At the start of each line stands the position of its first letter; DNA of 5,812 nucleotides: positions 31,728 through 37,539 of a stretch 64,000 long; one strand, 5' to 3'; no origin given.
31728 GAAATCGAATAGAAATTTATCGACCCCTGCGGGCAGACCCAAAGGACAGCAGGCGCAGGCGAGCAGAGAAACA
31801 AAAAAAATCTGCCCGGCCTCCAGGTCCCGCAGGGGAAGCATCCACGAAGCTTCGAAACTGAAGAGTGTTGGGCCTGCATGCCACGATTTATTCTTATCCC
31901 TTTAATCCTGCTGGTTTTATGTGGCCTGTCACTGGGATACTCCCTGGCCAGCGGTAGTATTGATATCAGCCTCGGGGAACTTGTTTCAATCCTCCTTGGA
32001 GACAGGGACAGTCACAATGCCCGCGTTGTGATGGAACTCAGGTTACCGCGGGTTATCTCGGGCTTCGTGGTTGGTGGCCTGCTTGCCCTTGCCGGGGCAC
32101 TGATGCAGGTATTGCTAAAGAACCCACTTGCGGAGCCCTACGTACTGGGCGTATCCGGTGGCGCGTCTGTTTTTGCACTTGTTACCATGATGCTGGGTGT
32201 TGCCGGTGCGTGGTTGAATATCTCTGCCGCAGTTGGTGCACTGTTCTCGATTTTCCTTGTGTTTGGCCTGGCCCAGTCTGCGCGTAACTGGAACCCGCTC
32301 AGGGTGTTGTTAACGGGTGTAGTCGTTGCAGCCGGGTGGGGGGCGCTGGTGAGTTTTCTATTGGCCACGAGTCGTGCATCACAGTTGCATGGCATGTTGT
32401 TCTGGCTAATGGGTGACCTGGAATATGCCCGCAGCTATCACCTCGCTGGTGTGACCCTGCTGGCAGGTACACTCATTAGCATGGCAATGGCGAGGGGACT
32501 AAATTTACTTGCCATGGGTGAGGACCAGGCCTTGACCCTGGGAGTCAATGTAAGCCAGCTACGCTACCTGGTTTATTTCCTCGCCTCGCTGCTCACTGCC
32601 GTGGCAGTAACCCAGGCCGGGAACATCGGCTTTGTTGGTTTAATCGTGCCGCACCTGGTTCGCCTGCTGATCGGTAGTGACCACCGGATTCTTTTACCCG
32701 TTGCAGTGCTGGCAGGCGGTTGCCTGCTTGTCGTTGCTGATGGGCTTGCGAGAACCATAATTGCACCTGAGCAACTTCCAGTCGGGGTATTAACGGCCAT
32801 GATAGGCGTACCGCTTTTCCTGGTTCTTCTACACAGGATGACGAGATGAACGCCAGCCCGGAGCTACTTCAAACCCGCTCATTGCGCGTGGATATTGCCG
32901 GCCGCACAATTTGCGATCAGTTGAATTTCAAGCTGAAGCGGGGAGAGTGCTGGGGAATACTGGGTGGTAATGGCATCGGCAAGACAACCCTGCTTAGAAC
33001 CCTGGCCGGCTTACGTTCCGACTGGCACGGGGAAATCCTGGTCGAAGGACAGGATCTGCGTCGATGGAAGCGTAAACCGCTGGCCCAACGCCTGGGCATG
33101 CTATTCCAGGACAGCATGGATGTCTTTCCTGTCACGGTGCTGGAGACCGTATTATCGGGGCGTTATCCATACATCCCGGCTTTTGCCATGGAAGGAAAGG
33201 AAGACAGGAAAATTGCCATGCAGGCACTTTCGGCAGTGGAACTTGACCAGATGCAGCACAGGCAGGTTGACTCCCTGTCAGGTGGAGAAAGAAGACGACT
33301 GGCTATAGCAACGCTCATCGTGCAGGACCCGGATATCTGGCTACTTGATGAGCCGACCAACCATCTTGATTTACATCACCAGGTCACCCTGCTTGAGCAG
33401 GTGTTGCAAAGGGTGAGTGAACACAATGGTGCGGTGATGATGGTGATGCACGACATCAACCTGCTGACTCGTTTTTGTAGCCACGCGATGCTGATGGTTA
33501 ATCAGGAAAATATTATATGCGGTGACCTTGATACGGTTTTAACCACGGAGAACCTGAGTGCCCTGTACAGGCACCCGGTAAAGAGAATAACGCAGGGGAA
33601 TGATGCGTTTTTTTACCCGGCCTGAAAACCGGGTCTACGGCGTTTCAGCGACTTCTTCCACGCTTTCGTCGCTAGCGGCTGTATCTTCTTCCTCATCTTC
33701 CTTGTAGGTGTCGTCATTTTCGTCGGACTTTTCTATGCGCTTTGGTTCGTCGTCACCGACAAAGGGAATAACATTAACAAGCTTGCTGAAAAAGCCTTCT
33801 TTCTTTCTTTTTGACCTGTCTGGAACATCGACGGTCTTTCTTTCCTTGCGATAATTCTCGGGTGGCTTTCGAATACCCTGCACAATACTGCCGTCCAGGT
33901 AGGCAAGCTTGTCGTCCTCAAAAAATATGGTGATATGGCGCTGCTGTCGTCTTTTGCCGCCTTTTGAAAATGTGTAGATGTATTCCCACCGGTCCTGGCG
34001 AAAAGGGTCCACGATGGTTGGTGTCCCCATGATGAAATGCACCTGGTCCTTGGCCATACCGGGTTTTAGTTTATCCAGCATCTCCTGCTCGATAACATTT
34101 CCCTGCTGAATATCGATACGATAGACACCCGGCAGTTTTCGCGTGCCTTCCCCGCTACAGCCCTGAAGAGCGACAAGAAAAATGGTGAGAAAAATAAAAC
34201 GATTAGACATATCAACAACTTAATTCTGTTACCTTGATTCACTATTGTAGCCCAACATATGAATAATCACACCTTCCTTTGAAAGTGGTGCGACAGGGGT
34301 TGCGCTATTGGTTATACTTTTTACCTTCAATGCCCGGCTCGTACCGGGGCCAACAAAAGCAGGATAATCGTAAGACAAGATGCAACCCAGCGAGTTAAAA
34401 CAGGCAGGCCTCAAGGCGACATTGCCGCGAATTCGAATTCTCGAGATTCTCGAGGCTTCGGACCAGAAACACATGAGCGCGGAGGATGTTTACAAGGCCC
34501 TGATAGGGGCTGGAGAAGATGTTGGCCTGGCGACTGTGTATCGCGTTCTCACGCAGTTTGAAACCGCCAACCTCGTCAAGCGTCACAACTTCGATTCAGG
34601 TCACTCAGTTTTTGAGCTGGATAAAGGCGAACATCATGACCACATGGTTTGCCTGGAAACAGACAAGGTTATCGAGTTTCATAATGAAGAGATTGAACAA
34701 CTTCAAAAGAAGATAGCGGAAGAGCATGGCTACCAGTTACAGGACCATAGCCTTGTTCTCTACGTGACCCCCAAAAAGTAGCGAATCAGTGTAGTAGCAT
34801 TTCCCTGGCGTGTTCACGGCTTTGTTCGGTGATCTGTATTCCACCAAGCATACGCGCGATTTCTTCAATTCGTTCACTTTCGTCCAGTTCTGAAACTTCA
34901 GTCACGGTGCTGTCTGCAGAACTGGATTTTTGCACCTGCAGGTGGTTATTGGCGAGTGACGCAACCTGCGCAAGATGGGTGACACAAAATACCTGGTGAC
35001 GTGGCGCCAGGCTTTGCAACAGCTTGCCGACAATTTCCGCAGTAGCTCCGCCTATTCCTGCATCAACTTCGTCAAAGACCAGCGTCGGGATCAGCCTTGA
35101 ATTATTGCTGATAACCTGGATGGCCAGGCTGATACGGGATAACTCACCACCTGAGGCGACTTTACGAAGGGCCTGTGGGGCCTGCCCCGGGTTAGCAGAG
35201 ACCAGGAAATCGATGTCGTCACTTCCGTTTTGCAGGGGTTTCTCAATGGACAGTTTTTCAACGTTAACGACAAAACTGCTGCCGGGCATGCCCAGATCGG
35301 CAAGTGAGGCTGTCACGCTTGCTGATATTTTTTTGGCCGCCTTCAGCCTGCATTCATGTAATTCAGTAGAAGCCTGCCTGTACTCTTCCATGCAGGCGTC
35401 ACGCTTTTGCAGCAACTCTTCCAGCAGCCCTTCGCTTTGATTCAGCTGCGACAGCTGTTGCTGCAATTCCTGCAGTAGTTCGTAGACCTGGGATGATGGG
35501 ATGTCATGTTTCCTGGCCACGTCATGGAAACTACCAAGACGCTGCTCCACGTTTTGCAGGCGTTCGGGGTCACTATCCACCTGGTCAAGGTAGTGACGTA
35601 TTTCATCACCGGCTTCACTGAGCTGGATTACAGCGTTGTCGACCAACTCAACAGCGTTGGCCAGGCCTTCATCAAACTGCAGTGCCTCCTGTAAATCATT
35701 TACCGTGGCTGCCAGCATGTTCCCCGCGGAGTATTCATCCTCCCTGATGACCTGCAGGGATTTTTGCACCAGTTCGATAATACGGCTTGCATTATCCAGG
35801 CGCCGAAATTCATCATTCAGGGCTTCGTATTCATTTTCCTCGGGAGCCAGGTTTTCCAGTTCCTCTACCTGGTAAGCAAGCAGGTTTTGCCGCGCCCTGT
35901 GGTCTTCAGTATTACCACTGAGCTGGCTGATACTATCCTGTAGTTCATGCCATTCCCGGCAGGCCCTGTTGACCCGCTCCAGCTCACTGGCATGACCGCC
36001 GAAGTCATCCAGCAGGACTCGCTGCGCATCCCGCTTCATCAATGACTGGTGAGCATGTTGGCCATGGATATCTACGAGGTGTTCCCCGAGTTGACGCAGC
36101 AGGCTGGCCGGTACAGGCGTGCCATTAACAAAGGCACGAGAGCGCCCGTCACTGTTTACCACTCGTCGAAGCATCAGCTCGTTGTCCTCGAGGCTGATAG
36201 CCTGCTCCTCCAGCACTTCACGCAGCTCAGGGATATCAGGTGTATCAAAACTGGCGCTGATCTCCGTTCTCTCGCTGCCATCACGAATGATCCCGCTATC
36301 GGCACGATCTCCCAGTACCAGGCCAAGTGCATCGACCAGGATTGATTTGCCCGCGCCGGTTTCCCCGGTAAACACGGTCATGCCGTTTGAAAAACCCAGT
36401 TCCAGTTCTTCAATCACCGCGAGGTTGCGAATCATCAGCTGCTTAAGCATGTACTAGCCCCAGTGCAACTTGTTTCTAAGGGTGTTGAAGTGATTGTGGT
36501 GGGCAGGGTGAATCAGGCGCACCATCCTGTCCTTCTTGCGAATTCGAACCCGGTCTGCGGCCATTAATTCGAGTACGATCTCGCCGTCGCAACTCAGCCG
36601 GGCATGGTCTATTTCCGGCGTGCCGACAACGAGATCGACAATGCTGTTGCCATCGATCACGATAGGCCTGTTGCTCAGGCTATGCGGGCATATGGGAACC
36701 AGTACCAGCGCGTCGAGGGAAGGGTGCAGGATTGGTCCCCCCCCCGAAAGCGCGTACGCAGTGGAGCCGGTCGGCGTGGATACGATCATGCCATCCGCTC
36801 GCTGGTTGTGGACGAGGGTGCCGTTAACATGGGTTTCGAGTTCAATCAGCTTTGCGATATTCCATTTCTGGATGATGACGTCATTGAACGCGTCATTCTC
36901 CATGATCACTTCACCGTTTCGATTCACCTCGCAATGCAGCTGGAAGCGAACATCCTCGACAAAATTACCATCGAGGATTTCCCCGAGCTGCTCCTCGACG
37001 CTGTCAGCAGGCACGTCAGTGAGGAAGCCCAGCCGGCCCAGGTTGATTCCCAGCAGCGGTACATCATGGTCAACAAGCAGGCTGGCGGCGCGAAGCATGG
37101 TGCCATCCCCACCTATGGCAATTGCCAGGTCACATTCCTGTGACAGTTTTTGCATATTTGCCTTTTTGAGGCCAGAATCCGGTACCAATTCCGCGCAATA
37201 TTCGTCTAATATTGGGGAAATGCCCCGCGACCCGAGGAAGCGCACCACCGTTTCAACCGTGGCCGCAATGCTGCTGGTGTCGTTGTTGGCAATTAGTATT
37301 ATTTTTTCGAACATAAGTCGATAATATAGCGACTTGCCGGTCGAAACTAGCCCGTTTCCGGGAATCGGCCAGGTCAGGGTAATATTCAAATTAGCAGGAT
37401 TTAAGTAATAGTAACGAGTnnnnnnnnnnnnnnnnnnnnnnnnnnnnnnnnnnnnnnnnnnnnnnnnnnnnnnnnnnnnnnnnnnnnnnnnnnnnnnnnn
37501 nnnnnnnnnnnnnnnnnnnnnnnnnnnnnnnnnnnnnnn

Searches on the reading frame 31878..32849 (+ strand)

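Call 25: search_protein_families(library=pfam, proteins=[window:31878-32849:+], max_evalue=0.00001)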
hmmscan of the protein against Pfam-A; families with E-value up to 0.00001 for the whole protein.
window:31878-32849:+ (323 aa): 1 family
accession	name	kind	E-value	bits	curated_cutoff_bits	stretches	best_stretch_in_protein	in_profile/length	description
PF01032.23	FecCD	-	3.5e-88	296.1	26.5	1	17-320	4-311/311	FecCD transport family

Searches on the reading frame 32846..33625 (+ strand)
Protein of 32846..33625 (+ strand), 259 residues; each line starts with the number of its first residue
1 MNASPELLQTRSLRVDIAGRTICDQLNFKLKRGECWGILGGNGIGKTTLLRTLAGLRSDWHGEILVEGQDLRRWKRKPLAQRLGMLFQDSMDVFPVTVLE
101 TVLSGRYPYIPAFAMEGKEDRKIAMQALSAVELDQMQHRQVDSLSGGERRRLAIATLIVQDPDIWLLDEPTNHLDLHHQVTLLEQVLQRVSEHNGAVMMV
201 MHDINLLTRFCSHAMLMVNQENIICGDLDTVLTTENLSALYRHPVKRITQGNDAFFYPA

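Call 25: search_protein_families(library=pfam, proteins=[window:32846-33625:+], max_evalue=0.00001)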
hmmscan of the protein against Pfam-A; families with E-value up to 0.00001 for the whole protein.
window:32846-33625:+ (259 aa): 2 families
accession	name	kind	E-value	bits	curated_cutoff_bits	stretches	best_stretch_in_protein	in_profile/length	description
PF00005.33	ABC_tran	-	3.6e-35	122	25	1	24-172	2-137/137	ABC transporter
PF13304.12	AAA_21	-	1.9e-08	35.2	27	0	140-203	234-299/304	AAA domain, putative AbiEii toxin, Type IV TA system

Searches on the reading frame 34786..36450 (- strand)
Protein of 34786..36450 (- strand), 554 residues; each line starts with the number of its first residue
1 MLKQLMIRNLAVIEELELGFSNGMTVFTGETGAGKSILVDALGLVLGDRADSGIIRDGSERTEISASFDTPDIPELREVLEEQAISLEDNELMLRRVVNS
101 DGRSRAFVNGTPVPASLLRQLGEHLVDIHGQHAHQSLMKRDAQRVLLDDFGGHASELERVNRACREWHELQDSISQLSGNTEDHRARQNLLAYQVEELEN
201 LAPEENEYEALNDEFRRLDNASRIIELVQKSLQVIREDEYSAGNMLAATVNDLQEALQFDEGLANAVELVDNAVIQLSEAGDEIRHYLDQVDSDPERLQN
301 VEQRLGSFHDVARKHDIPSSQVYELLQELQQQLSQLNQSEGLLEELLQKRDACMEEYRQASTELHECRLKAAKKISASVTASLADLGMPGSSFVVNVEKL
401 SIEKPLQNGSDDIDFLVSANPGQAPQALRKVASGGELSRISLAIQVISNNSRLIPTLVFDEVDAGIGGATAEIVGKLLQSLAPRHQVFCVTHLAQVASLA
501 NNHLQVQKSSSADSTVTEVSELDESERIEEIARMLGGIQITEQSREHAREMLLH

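Call 25: search_protein_families(library=pfam, proteins=[window:34786-36450:-], max_evalue=0.00001)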
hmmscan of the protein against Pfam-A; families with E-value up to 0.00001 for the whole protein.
window:34786-36450:- (554 aa): 3 families
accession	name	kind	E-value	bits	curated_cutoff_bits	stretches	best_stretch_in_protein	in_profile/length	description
PF02463.25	SMC_N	-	8.9e-19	68.2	40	1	1-510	1-215/220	RecF/RecN/SMC N terminal domain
PF13476.12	AAA_23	-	4e-12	47.6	27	1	5-257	2-177/201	AAA domain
PF13304.12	AAA_21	-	5.6e-06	27.1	27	0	24-69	1-44/304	AAA domain, putative AbiEii toxin, Type IV TA system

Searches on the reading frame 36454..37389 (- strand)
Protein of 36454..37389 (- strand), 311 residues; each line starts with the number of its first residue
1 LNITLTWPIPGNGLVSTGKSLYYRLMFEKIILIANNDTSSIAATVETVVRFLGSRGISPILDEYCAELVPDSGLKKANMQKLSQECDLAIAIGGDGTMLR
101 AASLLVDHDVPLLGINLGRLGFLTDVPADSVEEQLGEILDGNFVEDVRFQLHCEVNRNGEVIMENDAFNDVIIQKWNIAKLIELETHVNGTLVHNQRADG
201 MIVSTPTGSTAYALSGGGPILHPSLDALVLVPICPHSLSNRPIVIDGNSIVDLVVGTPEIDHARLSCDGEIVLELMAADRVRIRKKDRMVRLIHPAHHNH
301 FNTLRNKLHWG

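Call 26: search_protein_families(library=pfam, proteins=[window:36454-37389:-], max_evalue=0.00001)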
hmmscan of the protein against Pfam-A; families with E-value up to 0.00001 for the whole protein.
window:36454-37389:- (311 aa): 2 families
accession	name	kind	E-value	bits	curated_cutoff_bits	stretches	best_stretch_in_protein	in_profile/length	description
PF20143.4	NAD_kinase_C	-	2.3e-34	118.3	23.7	1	169-294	2-125/126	ATP-NAD kinase C-terminal domain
PF01513.26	NAD_kinase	-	4.2e-21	76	25.5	1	30-142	1-129/130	ATP-NAD kinase N-terminal domain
